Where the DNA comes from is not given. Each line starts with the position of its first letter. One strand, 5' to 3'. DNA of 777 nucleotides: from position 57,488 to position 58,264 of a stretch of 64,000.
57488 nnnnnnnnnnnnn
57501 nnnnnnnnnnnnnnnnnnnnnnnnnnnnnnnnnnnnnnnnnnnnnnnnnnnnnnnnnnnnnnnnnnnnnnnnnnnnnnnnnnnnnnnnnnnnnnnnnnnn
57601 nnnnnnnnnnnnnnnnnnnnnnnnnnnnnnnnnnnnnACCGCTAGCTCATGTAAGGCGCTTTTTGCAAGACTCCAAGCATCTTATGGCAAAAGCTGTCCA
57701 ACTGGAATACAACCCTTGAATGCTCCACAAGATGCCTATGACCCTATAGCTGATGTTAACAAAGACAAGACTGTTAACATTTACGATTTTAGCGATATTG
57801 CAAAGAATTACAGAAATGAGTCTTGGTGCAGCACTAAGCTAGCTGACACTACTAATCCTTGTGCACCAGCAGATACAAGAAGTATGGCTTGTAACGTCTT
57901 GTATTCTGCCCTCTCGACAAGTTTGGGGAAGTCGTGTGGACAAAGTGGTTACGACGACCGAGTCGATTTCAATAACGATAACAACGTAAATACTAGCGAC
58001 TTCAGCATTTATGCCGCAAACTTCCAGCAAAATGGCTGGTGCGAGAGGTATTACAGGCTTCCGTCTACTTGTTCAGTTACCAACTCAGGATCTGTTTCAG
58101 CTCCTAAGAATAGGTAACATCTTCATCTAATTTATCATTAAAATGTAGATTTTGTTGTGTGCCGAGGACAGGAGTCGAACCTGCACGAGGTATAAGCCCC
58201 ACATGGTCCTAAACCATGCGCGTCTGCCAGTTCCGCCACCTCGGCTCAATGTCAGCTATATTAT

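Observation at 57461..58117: Secreted protein with two dockerin-like calcium-binding repeats, each framed by conserved cysteines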

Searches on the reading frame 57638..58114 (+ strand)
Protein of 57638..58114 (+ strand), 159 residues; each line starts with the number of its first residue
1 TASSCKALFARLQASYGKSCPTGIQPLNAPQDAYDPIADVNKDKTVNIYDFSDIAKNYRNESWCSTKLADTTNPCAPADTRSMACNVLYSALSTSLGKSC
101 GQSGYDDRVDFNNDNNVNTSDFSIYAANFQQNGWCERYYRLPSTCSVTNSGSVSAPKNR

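Call 16: search_protein_representatives(protein=window:57638-58114:+)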
Query: 159 residues. Proteins with E-value up to 0.001 (for the whole library): 255; up to 1e-10: 36; up to 1e-30: 5. The best 150 are listed.
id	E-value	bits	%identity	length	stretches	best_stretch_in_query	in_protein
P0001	2.7e-102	355.6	100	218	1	1-159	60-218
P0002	2.1e-43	164.3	40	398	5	3-80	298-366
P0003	1.9e-39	151.4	37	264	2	34-138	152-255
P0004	2.2e-36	141.5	37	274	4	32-137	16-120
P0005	5.8e-33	130.4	48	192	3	31-106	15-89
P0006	3.2e-24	102.0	41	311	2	3-136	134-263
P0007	3.6e-22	95.3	32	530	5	11-141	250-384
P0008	1.0e-20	90.6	43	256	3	4-80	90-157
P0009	5.0e-20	88.3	37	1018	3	33-128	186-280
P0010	7.7e-19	84.5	38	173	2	4-138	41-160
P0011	1.7e-18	83.4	38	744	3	5-76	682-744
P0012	6.1e-18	81.6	38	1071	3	31-77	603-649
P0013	8.6e-18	81.1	36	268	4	5-80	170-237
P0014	1.3e-17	80.5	41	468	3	26-88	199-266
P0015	2.3e-17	79.7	31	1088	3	32-139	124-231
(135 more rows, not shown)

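Call 54: search_protein_families(library=pfam, alignment_id=A3, max_evalue=0.001)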
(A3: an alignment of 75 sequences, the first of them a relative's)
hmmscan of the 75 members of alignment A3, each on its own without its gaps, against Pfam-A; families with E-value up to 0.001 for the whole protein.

A. member 1, P0002 (398 aa): 1 family
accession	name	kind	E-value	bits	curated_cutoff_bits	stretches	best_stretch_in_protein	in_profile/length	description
PF00404.24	Dockerin_1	-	2.1e-12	47.5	22.9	0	176-197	2-23/57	Dockerin type I domain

B. families by the number of members that match (of 75 scanned): 31 families (the first 25 are shown)
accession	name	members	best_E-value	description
PF00404.24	Dockerin_1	33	2.9e-23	Dockerin type I domain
PF10342.15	Kre9_KNH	8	7e-27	Kre9/KNH-like N-terminal Ig-like domain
PF13499.12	EF-hand_7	6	5e-09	EF-hand domain pair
PF01471.23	PG_binding_1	5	4.3e-11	Putative peptidoglycan binding domain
PF00036.39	EF-hand_1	5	6.4e-07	EF hand domain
PF18895.5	T4SS_pilin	4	4.9e-12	Type IV secretion system pilin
PF17957.7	Big_7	4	4.8e-11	Bacterial Ig domain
PF07705.17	CARDB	3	5.2e-13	CARDB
PF00082.27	Peptidase_S8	2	3.6e-54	Subtilase family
PF01364.23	Peptidase_C25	2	1.3e-11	Peptidase family C25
PF14610.12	Psg1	2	3.2e-10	Ykl077w/Psg1 (Pma1 Stabilization in Golgi)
PF18911.6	PKD_4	2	2.4e-08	PKD domain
PF13833.12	EF-hand_8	2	8.8e-07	EF-hand domain pair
PF00801.26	PKD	2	1.4e-06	PKD domain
PF23621.1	BP74_N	1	5.5e-39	BP74 N-terminal domain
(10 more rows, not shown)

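Call 63: find_encoding_contigs(protein=P0006, flank=6000, max_places=3)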
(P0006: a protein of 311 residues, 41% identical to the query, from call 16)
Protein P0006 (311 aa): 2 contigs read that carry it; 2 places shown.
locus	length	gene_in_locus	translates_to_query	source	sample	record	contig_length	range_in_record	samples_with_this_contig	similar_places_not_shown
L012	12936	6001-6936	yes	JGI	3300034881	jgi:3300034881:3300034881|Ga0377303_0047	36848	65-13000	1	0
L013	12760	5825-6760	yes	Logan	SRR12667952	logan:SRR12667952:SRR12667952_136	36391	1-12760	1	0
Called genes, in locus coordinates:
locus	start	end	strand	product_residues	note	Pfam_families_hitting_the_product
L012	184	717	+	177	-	PF00406:ADK, PF01712:dNK (faint), PF02223:Thymidylate_kin (faint), PF13207:AAA_17, PF13238:AAA_18, PF13671:AAA_33 (weak)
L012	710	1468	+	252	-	PF00557:Peptidase_M24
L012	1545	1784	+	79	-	PF01176:eIF-1a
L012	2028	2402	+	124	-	PF00416:Ribosomal_S13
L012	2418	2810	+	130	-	PF00411:Ribosomal_S11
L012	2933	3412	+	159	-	PF00163:Ribosomal_S4, PF01479:S4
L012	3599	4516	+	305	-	PF01193:RNA_pol_L, PF01000:RNA_pol_A_bac, PF03118:RNA_pol_A_CTD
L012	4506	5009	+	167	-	PF01196:Ribosomal_L17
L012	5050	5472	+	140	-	PF00572:Ribosomal_L13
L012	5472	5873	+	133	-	PF00380:Ribosomal_S9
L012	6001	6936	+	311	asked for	PF00404:Dockerin_1 (faint)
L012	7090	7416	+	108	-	-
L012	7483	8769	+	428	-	PF08014:MATCAP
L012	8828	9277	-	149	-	PF00293:NUDIX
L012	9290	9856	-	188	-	PF06185:YecM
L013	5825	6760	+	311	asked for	PF00404:Dockerin_1 (faint)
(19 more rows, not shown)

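Call 74: find_encoding_contigs(protein=P0012, flank=10000, max_places=2)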
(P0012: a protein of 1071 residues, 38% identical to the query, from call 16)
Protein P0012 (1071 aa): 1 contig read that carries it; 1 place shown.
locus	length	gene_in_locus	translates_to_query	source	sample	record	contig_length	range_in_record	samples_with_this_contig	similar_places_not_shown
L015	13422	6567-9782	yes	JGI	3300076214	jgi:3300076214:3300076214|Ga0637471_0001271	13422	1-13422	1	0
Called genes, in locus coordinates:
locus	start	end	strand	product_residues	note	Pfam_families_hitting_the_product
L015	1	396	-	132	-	?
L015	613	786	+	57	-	-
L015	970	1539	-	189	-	-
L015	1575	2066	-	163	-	PF01467:CTP_transf_like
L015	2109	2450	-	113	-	-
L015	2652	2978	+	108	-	PF07883:Cupin_2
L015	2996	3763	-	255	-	PF02540:NAD_synthase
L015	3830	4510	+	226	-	PF01902:Diphthami_syn_2_N, PF28410:Diphthami_syn_2_C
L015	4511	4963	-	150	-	PF01467:CTP_transf_like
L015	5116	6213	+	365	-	-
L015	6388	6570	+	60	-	-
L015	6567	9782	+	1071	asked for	PF05124:S_layer_C (weak)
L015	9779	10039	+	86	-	-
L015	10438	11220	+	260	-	PF03446:NAD_binding_2 (weak), PF03807:F420_oxidored, PF02153:PDH_N, PF14748:P5CR_dimer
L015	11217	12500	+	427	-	PF00171:Aldedh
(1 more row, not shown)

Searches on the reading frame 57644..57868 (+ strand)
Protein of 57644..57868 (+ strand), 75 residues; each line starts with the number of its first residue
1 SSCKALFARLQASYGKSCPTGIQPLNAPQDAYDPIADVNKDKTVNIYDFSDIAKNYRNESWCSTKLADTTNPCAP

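Call 32: find_related_loci(query=A2, collection=genome_contigs, flank=6000)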
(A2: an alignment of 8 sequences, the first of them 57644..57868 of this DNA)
Query A2 (75 aa) in genome_contigs; peptide patterns used: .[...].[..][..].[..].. (x = any residue, [..] = any of these).
11 stretches matched a pattern; 8 encode a relative of the query (tblastn E <= 1e-3); 8 distinct loci.
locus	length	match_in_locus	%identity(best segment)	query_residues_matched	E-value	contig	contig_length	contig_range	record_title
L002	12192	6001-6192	41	1-73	1e-14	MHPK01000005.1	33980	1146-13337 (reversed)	MAG: Candidatus Staskawiczbacteria bacterium RIFOXYB1_FULL_38_37 rifoxyb1_full_scaffold_457, whole genome shotgun sequen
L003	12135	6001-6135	53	29-73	3e-14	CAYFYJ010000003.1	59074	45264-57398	MAG TPA_asm: uncultured archaeon isolate ERP108616_co1_428 genome assembly, contig: k119_42758, whole genome shotgun seq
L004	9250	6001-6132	43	30-73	6e-11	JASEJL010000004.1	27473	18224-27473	MAG: Patescibacteria group bacterium isolate Yes71-31 NODE_410_length_27473_cov_30.313736, whole genome shotgun sequence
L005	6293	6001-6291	30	3-75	3e-10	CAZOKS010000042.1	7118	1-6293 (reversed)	MAG TPA_asm: uncultured Methanosarcinales archaeon isolate binchicken_co256_1010 genome assembly, contig: NODE_31333_len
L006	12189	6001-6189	33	2-73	6e-9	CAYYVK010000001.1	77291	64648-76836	MAG TPA_asm: uncultured archaeon isolate SRP104967_co1_67 genome assembly, contig: NODE_73_length_77291_cov_53.481822, w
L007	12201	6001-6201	36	1-72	7e-6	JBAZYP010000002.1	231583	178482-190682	MAG: Candidatus Pacearchaeota archaeon isolate SO_2017_GW1_83 NODE_416_length_231583_cov_1.499685_OW334_2017, whole geno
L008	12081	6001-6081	41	29-55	1e-4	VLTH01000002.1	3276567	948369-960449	UNVERIFIED_CONTAM: Acetivibrio alkalicellulosi strain DSM 17461 CloalDRAFT_CAG.2, whole genome shotgun sequence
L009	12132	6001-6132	32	31-65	3e-4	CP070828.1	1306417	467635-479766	MAG: Candidatus Bathyarchaeota archaeon isolate bin1093 chromosome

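Call 68: search_protein_families(library=pfam, proteins=[L002:3856-8778:+, L004:4813-9249:+, L003:2767-6135:+, L006:4582-6690:+, L007:4714-8412:+], max_evalue=0.001)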
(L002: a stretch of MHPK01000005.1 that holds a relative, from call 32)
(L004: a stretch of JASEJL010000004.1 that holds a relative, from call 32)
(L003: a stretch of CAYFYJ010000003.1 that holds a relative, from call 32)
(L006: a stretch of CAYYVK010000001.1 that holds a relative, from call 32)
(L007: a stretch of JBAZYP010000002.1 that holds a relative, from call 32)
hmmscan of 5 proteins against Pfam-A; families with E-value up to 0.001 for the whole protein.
L002:3856-8778:+ (1641 aa): 4 families
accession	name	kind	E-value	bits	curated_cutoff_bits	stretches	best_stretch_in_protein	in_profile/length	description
PF10342.15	Kre9_KNH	-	6.7e-39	133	24.6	4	1039-1121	1-90/94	Kre9/KNH-like N-terminal Ig-like domain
PF17957.7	Big_7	-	4.3e-05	24.5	24.1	0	477-501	2-26/70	Bacterial Ig domain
PF14610.12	Psg1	-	7.1e-05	23.1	30.1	0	1033-1112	23-111/186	Ykl077w/Psg1 (Pma1 Stabilization in Golgi)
PF00404.24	Dockerin_1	-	8.7e-05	23.1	22.9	0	1574-1592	34-52/57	Dockerin type I domain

L004:4813-9249:+ (1479 aa): 2 families
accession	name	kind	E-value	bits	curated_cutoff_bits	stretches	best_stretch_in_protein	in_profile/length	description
PF00404.24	Dockerin_1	-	2.9e-23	82.3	22.9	2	450-504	2-56/57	Dockerin type I domain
PF13499.12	EF-hand_7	-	7.1e-06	26.7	30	0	451-493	12-58/67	EF-hand domain pair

L003:2767-6135:+ (1123 aa): 0 families

L006:4582-6690:+ (703 aa): 0 families

L007:4714-8412:+ (1233 aa): 0 families

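Call 76: find_related_loci(query=A2, collection=metagenome_contigs, flank=8000)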
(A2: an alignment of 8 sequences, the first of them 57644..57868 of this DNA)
Query A2 (75 aa) in metagenome_contigs; peptide patterns used: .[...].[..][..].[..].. (x = any residue, [..] = any of these).
60 stretches matched a pattern; 37 encode a relative of the query (tblastn E <= 1e-3); 36 distinct loci.
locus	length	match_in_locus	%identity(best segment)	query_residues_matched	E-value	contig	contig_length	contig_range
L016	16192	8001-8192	45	2-74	2e-16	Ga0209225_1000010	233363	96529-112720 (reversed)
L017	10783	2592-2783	44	2-74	3e-16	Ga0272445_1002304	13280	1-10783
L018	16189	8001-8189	42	3-74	5e-16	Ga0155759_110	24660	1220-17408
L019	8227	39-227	42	3-74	8e-16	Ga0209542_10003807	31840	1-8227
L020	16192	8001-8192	41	1-73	4e-14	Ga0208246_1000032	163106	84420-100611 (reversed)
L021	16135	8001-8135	53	29-73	1e-13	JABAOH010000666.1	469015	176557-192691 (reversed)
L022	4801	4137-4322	45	3-73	8e-14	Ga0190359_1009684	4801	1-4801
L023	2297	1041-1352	56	2-74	2e-13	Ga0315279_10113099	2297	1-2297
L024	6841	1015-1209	39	2-75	5e-13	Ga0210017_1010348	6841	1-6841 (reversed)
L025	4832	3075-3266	38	2-74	9e-13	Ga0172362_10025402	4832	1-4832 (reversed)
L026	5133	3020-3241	38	2-75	2e-12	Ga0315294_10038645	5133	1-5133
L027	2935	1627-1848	38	2-75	2e-12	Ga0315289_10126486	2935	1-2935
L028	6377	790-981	37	3-74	2e-12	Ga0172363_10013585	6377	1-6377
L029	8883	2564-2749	39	2-73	7e-11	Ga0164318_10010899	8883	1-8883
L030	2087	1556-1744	38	2-74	1e-10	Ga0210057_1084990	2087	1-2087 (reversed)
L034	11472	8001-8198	35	1-75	1e-14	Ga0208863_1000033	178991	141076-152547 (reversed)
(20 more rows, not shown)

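Call 80: search_protein_families(library=pfam, proteins=[L018:246-2777:+, L018:3631-4233:+, L018:4406-5689:+, L018:6076-6591:+, L018:7200-8195:+, L018:8947-10077:+, L018:11603-12823:+, L018:12943-13863:+, L034:6530-7597:+, L034:8611-9480:+], max_evalue=0.001)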
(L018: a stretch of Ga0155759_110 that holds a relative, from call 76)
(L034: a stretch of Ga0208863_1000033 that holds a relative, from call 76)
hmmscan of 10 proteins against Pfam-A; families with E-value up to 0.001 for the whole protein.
L018:246-2777:+ (843 aa): 5 families
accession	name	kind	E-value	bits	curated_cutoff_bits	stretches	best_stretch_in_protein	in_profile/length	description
PF10342.15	Kre9_KNH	-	4.7e-37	127.1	24.6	4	224-307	1-91/94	Kre9/KNH-like N-terminal Ig-like domain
PF14610.12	Psg1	-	3.5e-12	46.9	30.1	1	630-737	3-119/186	Ykl077w/Psg1 (Pma1 Stabilization in Golgi)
PF17957.7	Big_7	-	1.1e-05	26.4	24.1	0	645-705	1-64/70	Bacterial Ig domain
PF02012.26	BNR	-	0.00015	21.7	27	0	652-659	4-11/12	BNR/Asp-box repeat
PF16303.10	DUF4945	-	0.00049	20.6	28.4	0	546-569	19-42/115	Domain of unknown function (DUF4945)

L018:3631-4233:+ (200 aa): 2 families
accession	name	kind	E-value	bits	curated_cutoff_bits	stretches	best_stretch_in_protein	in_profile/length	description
PF10502.14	Peptidase_S26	-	2.3e-47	161.5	22.9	1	30-186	3-167/168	Signal peptidase, peptidase S26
PF00717.28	Peptidase_S24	-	7e-07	29.4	23.3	1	55-112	40-89/116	Peptidase S24-like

L018:4406-5689:+ (427 aa): 3 families
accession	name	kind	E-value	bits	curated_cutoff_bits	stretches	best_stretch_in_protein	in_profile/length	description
PF13393.11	tRNA-synt_His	-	6.2e-43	147.6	25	1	11-314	1-307/308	Histidyl-tRNA synthetase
PF00587.30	tRNA-synt_2b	-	4.6e-14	53.3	29.3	1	69-282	1-130/179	tRNA synthetase class II core domain (G, H, P, S and T)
PF03129.25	HGTP_anticodon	-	2.1e-12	47.5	21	1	341-423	8-93/94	Anticodon binding domain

L018:6076-6591:+ (171 aa): 1 family
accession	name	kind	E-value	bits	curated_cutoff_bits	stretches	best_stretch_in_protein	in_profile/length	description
PF09424.15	YqeY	-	6.5e-46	156.4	27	2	51-167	27-143/143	Yqey-like protein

L018:7200-8195:+ (331 aa): 1 family
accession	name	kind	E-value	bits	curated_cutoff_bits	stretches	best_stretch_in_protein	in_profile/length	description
PF00404.24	Dockerin_1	-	2.9e-10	40.6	22.9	0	115-129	35-49/57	Dockerin type I domain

L018:8947-10077:+ (376 aa): 2 families
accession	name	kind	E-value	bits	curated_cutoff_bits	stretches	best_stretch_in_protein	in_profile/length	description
PF13784.11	Fic_N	-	1.1e-26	93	26.7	1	39-118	3-81/82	Fic/DOC family N-terminal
PF02661.23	Fic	-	4.1e-21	76.1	24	1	125-229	1-93/93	Fic/DOC family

L018:11603-12823:+ (406 aa): 4 families
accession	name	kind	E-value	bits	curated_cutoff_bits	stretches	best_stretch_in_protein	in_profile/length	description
PF14450.12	FtsA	-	3.7e-31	108.6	31.8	1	204-372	1-127/127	Cell division protein FtsA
PF02491.25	SHS2_FTSA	-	6.7e-22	78.1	25.4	1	80-157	1-77/79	SHS2 domain inserted in FTSA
PF11104.14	PilM_2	-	1.7e-13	50.7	27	1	191-258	170-237/340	Type IV pilus assembly protein PilM;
PF06723.19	MreB_Mbl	-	8.1e-11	41.8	27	1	182-352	126-303/327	MreB/Mbl protein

L018:12943-13863:+ (306 aa): 2 families
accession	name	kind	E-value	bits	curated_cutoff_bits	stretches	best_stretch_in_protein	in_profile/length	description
PF00091.31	Tubulin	-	2.6e-45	155.5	33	1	4-165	1-190/190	Tubulin/FtsZ family, GTPase domain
PF12327.13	FtsZ_C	-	5.2e-26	91.2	27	1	213-306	1-94/95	FtsZ family, C-terminal domain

L034:6530-7597:+ (355 aa): 3 families
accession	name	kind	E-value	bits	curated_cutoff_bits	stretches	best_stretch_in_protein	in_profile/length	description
PF13683.12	rve_3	-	3.8e-13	49.4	26.5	1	272-335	5-67/67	Integrase core domain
PF00665.32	rve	-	1.1e-08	35.7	32.6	1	190-280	7-102/102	Integrase core domain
PF13565.12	HTH_32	-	3.1e-05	24.9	33.7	1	75-144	1-67/73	Homeodomain-like domain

L034:8611-9480:+ (289 aa): 2 families
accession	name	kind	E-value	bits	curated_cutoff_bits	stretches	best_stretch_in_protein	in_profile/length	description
PF01555.25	N6_N4_Mtase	-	1.3e-45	156.5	26.7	1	39-279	1-221/221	DNA methylase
PF01170.24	UPF0020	-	2e-05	24.8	22.3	0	238-278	27-65/197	RMKL-like, methyltransferase domain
